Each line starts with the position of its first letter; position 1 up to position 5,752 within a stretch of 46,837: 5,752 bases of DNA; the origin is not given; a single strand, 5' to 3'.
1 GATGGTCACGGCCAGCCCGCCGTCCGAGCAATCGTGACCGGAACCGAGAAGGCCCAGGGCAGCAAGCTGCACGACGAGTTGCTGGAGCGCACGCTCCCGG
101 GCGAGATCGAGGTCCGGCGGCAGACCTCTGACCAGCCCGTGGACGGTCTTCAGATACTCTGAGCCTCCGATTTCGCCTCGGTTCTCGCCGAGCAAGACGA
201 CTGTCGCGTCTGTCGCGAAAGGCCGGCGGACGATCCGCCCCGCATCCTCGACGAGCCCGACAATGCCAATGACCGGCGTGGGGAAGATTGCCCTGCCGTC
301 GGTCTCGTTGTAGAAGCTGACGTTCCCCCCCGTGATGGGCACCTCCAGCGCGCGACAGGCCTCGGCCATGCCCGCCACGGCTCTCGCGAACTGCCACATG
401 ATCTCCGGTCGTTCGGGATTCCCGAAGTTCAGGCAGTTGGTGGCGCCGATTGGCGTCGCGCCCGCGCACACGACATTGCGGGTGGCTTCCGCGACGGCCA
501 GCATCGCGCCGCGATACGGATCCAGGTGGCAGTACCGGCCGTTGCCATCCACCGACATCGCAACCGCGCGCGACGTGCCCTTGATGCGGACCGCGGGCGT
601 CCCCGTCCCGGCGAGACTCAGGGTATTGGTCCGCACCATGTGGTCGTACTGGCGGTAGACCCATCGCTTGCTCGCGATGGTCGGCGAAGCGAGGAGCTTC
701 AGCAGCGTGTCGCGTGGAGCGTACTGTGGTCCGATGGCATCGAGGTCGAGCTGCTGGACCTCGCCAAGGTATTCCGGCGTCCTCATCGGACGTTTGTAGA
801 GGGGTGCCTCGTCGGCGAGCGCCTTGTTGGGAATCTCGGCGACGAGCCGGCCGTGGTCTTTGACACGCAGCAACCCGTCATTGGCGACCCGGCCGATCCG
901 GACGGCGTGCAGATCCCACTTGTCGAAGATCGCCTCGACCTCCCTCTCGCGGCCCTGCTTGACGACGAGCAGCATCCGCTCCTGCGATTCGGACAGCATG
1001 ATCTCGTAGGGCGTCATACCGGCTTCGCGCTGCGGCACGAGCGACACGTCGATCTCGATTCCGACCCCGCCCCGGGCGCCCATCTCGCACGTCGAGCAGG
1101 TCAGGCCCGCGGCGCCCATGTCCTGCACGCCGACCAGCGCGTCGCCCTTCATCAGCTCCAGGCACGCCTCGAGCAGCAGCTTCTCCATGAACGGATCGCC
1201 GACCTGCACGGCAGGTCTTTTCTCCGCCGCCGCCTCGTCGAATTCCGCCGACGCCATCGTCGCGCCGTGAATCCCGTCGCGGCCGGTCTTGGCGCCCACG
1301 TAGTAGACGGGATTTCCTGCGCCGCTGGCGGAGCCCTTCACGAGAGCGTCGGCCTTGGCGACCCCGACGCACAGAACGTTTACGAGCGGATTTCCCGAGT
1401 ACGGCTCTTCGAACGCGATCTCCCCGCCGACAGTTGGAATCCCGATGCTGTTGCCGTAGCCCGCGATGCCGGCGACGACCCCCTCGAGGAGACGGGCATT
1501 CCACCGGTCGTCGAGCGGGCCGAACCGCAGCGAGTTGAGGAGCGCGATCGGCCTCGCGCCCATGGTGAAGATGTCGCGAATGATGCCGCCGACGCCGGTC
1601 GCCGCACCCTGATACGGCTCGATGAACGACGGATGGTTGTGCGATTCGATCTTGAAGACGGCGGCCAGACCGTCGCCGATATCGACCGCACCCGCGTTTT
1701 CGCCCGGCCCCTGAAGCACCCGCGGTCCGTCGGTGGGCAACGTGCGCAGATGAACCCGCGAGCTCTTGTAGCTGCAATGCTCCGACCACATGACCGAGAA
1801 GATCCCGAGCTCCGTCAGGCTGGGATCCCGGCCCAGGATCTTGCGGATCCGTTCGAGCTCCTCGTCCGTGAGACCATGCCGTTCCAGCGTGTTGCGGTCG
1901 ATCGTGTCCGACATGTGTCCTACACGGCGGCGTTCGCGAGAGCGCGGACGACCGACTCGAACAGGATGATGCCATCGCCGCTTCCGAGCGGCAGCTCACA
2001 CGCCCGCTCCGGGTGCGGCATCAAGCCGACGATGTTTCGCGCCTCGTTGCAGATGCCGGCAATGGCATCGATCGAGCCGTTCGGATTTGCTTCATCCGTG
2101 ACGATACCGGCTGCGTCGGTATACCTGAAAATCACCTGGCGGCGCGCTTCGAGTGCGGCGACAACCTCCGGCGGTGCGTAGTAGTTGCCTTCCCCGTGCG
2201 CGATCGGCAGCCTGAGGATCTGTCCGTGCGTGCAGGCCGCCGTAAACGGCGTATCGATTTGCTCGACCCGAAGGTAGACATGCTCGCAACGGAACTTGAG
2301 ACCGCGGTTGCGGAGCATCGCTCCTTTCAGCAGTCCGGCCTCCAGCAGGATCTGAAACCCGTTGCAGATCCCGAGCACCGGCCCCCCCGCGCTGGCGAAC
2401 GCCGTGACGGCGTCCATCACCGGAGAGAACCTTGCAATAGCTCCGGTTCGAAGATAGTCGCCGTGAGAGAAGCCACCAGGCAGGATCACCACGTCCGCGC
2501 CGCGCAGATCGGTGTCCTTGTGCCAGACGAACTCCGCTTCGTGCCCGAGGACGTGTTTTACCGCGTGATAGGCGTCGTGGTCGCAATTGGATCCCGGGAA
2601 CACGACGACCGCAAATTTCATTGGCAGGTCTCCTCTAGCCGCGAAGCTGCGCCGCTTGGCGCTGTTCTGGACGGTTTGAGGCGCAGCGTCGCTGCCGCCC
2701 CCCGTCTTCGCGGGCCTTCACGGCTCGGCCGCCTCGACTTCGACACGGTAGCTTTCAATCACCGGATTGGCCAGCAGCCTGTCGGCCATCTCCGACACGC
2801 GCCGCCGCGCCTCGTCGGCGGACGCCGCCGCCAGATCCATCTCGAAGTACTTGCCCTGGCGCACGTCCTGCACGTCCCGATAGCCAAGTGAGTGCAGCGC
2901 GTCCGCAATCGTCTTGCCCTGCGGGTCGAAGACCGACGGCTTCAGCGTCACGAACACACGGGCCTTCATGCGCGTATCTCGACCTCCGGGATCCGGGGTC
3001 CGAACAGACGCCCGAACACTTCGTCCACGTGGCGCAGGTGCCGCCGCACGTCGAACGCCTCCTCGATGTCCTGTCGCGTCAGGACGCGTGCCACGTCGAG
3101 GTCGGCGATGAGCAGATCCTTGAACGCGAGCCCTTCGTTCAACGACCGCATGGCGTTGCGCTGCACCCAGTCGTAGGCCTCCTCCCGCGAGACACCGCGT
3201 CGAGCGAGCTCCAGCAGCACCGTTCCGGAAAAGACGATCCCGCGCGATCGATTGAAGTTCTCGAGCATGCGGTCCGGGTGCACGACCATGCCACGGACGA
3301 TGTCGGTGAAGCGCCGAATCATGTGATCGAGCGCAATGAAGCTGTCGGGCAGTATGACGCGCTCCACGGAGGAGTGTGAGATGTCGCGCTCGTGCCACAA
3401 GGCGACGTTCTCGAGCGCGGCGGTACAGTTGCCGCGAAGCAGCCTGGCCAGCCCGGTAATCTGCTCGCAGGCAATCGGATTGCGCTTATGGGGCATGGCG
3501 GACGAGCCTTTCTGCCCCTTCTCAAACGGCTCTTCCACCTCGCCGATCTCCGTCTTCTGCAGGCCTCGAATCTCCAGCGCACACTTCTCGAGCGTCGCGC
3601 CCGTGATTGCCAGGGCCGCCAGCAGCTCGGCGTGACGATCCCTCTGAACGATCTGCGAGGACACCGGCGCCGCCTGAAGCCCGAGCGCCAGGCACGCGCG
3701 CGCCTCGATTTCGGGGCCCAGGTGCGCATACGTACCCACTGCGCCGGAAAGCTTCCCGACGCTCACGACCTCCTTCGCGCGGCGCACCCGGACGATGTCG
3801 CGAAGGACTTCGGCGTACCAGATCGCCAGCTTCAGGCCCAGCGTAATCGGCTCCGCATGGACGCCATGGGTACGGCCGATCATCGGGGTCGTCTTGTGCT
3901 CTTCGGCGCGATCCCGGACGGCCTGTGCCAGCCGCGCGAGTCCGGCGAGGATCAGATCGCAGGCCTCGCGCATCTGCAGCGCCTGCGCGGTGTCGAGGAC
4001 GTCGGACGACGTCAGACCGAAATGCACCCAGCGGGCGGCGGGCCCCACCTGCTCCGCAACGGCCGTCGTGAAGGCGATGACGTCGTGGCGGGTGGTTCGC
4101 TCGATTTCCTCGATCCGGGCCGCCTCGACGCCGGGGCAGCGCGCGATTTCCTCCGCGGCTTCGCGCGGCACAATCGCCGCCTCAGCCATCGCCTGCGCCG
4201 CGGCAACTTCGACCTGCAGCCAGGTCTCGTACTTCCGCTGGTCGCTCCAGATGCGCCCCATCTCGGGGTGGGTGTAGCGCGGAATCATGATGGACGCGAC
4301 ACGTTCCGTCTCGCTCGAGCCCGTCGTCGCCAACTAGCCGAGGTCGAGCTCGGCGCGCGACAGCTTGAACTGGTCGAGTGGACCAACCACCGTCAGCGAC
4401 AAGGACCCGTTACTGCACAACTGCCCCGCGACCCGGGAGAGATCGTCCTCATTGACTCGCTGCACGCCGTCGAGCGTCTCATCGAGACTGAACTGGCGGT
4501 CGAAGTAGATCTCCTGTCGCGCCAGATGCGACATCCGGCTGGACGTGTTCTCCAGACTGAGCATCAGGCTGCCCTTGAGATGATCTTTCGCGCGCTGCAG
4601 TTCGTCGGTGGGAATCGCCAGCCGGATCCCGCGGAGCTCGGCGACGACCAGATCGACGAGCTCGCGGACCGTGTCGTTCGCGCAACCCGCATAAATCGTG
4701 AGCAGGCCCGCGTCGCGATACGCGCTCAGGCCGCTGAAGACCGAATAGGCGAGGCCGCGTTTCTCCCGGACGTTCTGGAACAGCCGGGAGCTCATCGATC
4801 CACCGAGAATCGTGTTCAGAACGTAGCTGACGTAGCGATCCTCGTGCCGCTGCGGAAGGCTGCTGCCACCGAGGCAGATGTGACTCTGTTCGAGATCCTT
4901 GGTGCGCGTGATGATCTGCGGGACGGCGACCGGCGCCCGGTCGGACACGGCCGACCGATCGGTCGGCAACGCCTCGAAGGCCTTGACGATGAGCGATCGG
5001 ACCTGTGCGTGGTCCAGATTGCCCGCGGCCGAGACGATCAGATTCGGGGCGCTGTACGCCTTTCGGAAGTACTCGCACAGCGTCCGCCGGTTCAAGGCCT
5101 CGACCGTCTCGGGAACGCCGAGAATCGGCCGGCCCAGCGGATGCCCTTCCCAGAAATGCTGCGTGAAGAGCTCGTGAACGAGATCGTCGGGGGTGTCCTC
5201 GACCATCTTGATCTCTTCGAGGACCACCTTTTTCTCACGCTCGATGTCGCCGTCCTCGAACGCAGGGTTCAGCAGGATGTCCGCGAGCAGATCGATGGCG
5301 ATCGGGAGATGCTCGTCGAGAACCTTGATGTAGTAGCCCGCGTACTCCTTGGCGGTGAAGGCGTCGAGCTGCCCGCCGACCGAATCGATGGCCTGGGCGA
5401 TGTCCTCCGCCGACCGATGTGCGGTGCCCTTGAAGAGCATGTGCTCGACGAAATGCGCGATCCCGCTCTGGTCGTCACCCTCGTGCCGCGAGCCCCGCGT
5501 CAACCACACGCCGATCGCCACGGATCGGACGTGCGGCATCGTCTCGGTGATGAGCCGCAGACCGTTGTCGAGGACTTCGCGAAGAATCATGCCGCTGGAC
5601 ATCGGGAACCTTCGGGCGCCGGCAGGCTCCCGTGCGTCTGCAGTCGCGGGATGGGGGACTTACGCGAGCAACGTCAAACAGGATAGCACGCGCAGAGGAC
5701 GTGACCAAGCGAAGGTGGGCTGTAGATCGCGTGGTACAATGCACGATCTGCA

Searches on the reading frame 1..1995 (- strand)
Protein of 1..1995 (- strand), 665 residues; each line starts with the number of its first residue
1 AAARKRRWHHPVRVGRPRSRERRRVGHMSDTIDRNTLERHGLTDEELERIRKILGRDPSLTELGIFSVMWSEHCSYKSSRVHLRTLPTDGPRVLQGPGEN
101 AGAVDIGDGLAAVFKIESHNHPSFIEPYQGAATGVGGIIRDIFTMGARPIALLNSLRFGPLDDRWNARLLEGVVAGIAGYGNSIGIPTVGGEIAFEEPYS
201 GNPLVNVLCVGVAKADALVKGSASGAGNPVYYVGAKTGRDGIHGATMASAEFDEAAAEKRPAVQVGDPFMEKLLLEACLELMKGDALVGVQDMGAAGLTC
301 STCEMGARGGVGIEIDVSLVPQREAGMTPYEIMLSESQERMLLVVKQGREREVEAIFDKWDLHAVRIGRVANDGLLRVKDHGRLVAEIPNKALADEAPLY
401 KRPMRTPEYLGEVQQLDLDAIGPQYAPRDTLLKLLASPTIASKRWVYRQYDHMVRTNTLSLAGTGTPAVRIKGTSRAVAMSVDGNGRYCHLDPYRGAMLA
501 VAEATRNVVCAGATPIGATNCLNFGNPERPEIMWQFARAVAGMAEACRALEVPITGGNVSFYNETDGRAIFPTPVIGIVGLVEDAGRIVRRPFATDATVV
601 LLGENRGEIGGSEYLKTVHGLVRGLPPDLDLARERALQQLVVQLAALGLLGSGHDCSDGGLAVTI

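Call 61: search_protein_families(library=pfam, proteins=[window:1-1995:-], max_evalue=0.00001)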
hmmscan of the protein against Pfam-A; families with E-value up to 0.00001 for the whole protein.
window:1-1995:- (665 aa): 3 families
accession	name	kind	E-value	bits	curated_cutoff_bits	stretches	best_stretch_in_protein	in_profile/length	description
PF00586.29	AIRS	-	2e-57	192.9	24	2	98-213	1-112/112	AIR synthase related protein, N-terminal domain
PF02769.27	AIRS_C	-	8e-41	140.2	23.1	1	226-379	2-154/156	AIR synthase related protein, C-terminal domain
PF18072.6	FGAR-AT_linker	-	2e-15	57.5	26.6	1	37-77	7-50/50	Formylglycinamide ribonucleotide amidotransferase linker domain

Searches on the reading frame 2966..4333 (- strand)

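Call 61: search_protein_families(library=pfam, proteins=[window:2966-4333:-], max_evalue=0.00001)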
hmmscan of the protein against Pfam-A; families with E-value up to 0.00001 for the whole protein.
window:2966-4333:- (455 aa): 2 families
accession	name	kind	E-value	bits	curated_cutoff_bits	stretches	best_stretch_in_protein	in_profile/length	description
PF00206.25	Lyase_1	-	4.2e-60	204.2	27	1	22-297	7-308/312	Lyase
PF10397.14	ADSL_C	-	2.4e-21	76.3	32.7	1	365-442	1-78/79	Adenylosuccinate lyase C-terminus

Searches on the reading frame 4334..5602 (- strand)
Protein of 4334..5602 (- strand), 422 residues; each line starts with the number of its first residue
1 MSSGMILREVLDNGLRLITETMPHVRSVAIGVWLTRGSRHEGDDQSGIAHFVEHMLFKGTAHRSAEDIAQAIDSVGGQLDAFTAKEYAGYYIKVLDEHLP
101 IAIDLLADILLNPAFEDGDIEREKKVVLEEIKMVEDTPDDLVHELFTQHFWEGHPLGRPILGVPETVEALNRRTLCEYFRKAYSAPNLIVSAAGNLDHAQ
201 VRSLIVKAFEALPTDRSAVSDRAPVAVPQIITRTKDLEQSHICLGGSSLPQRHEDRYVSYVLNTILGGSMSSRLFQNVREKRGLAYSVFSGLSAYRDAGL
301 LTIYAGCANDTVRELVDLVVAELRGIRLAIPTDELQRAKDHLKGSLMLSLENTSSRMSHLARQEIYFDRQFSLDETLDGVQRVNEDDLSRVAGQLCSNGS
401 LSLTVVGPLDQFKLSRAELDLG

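Call 61: search_protein_families(library=pfam, proteins=[window:4334-5602:-], max_evalue=0.00001)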
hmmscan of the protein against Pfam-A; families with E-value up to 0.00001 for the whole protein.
window:4334-5602:- (422 aa): 2 families
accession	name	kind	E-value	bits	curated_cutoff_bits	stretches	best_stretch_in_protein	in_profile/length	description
PF00675.25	Peptidase_M16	-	4.5e-42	143.9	22.3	1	17-162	2-147/149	Insulinase (Peptidase family M16)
PF05193.26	Peptidase_M16_C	-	2.5e-41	142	23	1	170-340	2-179/181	Peptidase M16 inactive domain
